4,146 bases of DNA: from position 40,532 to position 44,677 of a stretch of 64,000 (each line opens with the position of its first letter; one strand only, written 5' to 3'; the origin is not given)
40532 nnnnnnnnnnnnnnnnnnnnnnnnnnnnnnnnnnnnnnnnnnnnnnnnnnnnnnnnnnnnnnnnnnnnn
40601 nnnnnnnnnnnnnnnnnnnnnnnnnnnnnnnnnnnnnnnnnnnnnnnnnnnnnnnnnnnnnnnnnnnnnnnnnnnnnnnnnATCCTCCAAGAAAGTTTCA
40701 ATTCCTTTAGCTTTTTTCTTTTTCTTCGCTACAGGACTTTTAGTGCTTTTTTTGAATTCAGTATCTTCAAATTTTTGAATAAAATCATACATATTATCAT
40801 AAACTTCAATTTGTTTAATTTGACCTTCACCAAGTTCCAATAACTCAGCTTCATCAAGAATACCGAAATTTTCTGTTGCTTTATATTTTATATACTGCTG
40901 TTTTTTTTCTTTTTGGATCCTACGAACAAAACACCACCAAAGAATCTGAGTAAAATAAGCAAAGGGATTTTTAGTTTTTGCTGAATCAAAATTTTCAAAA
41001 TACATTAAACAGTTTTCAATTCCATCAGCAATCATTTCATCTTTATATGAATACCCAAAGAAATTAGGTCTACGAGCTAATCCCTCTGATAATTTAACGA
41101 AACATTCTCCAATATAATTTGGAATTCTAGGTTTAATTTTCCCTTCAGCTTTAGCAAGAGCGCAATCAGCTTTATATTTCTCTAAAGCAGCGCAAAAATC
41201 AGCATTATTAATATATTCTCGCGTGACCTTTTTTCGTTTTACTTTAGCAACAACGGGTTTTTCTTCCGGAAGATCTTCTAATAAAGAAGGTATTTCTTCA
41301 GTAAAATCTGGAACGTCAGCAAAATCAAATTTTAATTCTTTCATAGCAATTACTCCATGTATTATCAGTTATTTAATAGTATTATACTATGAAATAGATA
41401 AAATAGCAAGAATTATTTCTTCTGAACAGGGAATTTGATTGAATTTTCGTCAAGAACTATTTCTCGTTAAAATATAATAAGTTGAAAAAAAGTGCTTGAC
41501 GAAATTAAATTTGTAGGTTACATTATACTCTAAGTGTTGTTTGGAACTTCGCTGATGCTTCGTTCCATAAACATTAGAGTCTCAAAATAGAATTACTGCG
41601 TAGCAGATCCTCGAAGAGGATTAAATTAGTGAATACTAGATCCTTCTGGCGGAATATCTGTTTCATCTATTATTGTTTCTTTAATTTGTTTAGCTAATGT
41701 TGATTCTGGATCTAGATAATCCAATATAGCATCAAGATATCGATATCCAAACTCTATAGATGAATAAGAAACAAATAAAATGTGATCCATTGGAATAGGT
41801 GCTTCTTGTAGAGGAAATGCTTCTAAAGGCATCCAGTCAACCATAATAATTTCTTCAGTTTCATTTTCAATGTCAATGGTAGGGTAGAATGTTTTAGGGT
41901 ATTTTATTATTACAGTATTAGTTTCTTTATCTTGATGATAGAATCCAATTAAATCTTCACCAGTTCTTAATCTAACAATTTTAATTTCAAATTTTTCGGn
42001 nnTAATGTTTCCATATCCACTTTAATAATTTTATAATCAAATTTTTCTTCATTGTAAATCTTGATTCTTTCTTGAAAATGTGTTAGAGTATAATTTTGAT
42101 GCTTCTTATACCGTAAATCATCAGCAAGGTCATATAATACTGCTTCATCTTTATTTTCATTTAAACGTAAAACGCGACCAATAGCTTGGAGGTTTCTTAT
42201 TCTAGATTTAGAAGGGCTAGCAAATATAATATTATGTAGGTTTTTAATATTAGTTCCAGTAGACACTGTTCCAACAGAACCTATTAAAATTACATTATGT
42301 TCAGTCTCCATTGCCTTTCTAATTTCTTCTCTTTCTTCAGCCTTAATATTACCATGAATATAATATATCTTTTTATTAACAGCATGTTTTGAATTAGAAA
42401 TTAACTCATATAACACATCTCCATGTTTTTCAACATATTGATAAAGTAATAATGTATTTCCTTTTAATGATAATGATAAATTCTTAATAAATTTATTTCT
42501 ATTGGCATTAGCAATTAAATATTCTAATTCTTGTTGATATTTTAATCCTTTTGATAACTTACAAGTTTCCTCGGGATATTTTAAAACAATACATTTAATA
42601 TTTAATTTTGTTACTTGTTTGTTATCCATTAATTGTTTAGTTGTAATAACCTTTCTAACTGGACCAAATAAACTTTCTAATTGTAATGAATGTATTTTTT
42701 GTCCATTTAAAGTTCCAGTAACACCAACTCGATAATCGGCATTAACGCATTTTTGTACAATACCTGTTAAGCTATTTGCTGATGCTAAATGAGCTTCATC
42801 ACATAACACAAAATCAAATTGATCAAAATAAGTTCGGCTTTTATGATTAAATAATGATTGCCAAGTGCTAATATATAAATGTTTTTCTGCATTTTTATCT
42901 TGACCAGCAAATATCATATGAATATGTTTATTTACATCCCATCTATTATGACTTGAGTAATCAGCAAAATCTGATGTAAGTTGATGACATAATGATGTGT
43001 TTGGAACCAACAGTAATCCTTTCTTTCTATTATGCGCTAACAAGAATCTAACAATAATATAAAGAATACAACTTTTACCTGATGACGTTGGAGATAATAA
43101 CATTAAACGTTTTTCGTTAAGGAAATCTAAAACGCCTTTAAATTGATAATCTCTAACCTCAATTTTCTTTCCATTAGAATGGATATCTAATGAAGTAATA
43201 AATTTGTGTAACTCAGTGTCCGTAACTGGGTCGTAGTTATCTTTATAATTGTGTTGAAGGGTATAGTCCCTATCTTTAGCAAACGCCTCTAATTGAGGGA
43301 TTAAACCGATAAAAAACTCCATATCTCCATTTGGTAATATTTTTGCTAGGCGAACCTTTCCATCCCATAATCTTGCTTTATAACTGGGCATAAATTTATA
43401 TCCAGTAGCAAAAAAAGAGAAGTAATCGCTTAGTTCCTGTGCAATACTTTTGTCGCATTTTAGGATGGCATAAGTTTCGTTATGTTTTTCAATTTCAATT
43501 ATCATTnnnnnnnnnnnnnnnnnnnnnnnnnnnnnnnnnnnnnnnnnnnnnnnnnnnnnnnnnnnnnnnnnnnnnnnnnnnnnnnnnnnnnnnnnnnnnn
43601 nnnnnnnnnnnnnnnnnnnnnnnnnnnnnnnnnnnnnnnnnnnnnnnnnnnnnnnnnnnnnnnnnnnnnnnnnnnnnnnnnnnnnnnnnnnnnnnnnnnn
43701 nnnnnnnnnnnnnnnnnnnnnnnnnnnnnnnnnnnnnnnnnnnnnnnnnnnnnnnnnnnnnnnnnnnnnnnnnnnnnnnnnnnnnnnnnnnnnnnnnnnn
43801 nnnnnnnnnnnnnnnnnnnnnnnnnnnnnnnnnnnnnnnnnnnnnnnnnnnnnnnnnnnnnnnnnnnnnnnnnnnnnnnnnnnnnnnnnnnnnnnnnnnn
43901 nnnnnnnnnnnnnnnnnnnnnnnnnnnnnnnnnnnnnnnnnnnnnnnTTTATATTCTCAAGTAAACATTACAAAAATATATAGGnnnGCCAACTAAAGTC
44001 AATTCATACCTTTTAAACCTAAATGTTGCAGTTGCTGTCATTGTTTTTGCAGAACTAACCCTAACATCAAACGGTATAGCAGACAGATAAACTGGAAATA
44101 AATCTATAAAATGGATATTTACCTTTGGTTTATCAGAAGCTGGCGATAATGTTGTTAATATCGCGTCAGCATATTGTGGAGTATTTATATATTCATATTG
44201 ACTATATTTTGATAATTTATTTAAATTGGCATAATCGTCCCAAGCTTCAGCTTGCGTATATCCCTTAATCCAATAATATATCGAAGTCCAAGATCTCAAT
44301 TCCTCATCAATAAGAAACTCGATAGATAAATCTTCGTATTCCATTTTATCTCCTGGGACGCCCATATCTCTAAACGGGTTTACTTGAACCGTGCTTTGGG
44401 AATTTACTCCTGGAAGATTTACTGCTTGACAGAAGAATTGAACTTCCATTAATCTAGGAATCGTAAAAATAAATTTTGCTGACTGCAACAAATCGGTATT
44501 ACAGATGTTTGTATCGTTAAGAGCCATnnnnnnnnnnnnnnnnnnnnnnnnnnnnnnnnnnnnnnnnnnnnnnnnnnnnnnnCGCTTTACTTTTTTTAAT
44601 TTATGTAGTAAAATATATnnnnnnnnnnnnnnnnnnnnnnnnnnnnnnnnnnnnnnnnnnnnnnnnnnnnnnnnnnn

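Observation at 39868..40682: Second plus-strand GIY-YIG gene with a paralogous promoter-hairpin element, occupying the T4 alpha-gt slot between g47 and g55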

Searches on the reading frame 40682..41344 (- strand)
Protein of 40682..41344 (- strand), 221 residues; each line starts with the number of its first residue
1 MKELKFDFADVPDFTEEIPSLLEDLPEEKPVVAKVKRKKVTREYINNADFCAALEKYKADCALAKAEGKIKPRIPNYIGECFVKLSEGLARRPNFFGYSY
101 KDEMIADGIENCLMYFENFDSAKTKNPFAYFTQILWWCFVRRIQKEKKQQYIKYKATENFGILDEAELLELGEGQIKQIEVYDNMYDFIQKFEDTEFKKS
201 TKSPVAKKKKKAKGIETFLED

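Call 6: search_protein_families(library=pfam, proteins=[window:40682-41344:-], max_evalue=0.1)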
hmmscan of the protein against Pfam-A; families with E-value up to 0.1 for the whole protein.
window:40682-41344:- (221 aa): 0 families

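Call 42: find_related_loci(query=window:40682-41344:-, collection=viral_contigs, flank=3000)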
Query window:40682-41344:- (221 aa) in viral_contigs; peptide patterns used: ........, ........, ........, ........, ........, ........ (x = any residue, [..] = any of these).
573 stretches matched a pattern; 555 encode a relative of the query (tblastn E <= 1e-3); the best 80 are kept; 80 distinct loci.
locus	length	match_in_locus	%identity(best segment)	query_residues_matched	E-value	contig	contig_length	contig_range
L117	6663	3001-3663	100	1-221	7e-147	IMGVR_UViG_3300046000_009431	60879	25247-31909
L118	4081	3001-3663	100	1-221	8e-150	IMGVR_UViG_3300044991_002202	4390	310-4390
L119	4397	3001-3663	100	1-221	1e-147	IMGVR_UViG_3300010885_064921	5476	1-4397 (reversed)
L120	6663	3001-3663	100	1-221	2e-146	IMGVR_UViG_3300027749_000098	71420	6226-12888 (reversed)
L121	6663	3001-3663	100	1-221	4e-146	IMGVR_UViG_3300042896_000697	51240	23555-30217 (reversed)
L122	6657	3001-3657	89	1-221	3e-117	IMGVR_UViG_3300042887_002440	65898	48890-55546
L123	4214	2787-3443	89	1-221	6e-118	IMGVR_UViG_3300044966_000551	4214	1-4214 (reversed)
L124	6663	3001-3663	100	1-221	7e-147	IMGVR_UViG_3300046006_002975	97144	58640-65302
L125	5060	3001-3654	76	1-221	2e-103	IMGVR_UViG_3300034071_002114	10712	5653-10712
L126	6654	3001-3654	76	1-221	2e-103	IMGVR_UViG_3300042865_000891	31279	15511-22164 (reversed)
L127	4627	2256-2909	75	1-221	2e-103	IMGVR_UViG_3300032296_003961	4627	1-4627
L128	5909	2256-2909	75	1-221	4e-103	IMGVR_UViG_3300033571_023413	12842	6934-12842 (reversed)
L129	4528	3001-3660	75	1-221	2e-100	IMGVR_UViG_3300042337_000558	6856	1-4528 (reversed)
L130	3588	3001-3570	79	33-221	3e-98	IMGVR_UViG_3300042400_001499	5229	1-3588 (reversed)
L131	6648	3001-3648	73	1-219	2e-93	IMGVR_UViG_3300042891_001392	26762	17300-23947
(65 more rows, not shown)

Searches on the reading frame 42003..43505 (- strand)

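Call 109: search_protein_families(library=pfam, proteins=[window:42003-43505:-], max_evalue=0.001)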
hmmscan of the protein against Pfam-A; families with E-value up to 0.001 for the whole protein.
window:42003-43505:- (501 aa): 6 families
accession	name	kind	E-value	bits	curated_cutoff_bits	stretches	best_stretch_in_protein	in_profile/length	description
PF04851.21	ResIII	-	8.8e-20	71.7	22.5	1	114-267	1-163/164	Type III restriction enzyme, res subunit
PF21241.2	UvsW_N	-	3.4e-16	59.9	25.3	1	3-83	2-78/81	DNA helicase UvsW, N-terminal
PF00270.35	DEAD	-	1.2e-11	45.1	26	1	121-267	4-161/167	DEAD/DEAH box helicase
PF00271.37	Helicase_C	-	1.9e-10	41.4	23.5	1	340-448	7-109/110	Helicase conserved C-terminal domain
PF18766.7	SWI2_SNF2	-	1.7e-06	28.3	26.7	1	140-301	27-188/221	SWI2/SNF2 ATPase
PF16203.11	ERCC3_RAD25_C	-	0.00023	21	27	1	367-456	69-163/248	ERCC3/RAD25/XPB C-terminal helicase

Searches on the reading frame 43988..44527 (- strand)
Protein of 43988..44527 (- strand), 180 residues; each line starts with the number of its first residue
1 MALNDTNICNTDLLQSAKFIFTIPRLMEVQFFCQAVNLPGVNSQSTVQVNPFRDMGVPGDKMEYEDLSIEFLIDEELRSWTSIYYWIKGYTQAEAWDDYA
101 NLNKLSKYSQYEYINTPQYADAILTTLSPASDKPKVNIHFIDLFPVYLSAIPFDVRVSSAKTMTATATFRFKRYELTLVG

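Call 109: search_protein_families(library=pfam, proteins=[window:43988-44527:-], max_evalue=0.001)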
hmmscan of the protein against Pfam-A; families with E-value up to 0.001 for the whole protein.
window:43988-44527:- (180 aa): 1 family
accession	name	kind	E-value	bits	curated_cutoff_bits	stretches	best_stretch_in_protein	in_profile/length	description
PF23849.1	Phage_TTP_2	-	1.4e-06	28.9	27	1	27-174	22-168/177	Phage tail tube protein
